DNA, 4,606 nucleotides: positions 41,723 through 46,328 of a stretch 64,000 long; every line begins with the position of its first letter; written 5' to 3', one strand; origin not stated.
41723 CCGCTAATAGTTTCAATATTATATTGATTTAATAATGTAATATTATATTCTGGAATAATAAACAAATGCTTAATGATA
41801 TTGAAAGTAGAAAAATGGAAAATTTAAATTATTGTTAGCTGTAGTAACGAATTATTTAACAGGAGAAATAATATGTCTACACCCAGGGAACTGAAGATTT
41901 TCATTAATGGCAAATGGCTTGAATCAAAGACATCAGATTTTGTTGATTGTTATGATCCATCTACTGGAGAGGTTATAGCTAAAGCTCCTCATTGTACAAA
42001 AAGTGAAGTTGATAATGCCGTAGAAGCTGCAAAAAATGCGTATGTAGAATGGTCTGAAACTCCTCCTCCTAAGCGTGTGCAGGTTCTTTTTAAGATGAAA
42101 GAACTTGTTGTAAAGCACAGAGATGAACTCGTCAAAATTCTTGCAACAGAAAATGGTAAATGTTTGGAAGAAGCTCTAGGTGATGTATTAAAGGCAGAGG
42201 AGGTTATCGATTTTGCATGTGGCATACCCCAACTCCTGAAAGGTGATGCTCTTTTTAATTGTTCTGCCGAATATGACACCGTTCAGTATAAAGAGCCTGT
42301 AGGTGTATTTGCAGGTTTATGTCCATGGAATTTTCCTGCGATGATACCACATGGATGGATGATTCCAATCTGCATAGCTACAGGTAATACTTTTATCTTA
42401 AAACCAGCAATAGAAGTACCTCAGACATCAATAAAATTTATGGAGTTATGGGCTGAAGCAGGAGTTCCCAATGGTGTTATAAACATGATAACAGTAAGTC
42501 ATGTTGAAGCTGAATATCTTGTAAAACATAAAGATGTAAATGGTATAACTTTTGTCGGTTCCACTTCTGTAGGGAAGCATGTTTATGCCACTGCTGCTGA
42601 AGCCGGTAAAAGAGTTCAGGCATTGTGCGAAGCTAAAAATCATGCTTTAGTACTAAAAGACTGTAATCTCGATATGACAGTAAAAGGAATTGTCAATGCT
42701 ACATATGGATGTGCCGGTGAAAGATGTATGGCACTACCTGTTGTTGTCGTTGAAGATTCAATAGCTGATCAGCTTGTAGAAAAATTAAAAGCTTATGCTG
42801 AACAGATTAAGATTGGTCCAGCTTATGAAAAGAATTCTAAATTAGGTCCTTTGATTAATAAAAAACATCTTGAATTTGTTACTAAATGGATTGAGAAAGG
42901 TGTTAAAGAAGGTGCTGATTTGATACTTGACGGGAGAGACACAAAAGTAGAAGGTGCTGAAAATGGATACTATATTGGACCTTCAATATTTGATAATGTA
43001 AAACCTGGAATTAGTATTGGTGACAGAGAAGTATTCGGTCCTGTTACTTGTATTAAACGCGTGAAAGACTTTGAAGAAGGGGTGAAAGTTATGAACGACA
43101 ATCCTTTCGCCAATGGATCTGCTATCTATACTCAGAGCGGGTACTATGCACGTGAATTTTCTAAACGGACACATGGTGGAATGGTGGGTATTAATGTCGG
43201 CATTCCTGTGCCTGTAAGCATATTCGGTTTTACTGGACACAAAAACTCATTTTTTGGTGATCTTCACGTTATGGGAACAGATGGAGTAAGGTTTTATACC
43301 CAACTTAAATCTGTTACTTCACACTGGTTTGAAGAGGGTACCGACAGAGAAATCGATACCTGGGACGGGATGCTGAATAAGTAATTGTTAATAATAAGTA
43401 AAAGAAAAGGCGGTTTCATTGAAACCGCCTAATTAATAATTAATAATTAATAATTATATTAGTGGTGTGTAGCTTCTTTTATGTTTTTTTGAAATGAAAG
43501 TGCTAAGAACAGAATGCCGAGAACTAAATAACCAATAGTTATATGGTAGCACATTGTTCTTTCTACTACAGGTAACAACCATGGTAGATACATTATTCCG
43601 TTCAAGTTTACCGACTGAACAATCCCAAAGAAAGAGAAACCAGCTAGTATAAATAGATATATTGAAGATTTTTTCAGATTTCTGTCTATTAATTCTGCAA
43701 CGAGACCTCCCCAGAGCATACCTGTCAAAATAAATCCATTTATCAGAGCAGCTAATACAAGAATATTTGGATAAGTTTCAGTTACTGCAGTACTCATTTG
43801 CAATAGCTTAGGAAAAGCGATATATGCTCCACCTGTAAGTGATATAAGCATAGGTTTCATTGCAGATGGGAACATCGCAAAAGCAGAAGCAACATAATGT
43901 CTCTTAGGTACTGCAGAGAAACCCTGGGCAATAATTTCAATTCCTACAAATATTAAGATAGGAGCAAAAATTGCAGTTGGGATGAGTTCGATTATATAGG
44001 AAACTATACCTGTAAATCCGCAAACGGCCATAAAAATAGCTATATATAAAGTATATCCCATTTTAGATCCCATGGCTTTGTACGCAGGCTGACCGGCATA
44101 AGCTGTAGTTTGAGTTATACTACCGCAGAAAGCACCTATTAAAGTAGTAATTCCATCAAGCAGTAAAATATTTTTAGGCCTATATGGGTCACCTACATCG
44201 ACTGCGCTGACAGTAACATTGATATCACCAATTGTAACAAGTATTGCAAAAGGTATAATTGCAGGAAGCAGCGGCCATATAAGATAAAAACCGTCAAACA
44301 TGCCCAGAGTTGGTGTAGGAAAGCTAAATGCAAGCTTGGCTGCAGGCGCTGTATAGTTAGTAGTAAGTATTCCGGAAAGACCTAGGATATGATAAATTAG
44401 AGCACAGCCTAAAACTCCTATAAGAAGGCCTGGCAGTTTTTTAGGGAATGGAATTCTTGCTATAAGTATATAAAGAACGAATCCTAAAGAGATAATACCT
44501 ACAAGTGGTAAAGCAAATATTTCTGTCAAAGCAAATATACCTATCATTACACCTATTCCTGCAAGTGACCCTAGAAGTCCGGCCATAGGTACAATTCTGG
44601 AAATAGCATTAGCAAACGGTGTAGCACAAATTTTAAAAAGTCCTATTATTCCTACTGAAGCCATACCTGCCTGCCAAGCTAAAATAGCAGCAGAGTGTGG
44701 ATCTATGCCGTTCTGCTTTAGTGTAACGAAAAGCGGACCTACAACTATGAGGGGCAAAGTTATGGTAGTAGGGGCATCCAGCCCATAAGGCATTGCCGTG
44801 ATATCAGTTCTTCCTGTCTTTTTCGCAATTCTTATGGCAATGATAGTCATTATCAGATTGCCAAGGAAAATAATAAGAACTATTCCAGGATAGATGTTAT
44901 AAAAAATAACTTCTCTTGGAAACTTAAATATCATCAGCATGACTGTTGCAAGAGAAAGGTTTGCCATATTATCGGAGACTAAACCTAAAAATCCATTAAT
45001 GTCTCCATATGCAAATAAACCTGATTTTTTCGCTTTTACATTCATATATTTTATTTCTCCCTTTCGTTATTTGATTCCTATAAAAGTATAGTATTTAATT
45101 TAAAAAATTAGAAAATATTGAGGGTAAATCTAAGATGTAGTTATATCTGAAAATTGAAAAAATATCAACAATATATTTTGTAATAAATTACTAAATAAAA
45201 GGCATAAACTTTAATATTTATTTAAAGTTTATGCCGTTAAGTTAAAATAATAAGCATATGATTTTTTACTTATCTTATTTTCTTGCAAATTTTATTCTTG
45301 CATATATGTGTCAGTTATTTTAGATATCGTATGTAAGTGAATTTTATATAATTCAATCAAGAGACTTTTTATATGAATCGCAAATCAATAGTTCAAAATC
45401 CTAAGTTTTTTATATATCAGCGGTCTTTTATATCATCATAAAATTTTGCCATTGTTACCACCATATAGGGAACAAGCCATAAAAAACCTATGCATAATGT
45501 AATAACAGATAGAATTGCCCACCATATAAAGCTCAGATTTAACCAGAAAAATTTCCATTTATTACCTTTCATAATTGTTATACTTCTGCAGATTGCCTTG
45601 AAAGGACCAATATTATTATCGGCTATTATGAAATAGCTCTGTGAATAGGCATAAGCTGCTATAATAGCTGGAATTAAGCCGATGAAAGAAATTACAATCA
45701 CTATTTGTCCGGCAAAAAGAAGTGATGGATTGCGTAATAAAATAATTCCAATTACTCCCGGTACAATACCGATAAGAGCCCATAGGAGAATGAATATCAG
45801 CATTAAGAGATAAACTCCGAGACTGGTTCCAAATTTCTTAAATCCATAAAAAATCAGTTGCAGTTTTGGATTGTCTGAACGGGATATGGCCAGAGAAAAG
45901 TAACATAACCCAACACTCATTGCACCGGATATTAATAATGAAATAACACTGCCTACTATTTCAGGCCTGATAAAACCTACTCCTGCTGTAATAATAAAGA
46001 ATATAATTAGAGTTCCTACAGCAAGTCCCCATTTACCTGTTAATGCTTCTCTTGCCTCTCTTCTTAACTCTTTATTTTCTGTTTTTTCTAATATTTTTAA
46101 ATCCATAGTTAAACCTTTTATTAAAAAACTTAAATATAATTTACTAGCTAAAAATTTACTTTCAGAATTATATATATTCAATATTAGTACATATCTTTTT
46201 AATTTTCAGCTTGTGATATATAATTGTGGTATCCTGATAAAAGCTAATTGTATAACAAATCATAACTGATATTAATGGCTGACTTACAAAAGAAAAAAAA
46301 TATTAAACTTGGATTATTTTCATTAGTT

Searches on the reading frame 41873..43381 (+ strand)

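Call 13: search_protein_families(library=pfam, proteins=[window:41873-43381:+], max_evalue=0.001)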
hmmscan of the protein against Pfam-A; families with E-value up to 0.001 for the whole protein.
window:41873-43381:+ (503 aa): 1 family
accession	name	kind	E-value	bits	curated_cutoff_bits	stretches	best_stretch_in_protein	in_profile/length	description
PF00171.27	Aldedh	-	2.9e-139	465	23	1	15-481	1-461/461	Aldehyde dehydrogenase family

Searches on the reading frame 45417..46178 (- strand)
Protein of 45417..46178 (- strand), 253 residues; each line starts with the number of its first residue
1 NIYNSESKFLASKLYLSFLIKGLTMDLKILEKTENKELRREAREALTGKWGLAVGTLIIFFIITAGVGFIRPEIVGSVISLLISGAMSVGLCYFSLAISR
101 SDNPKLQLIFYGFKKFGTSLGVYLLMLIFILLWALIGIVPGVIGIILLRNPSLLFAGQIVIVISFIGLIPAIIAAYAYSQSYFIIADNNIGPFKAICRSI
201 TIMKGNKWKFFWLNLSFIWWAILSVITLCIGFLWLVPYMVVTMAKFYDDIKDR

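Call 13: search_protein_families(library=pfam, proteins=[window:45417-46178:-], max_evalue=0.001)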
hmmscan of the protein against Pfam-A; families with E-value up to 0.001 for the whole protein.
window:45417-46178:- (253 aa): 1 family
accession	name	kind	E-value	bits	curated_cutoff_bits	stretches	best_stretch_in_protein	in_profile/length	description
PF06161.16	DUF975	-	7.3e-50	170.5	34.8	1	33-253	2-242/243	Protein of unknown function (DUF975)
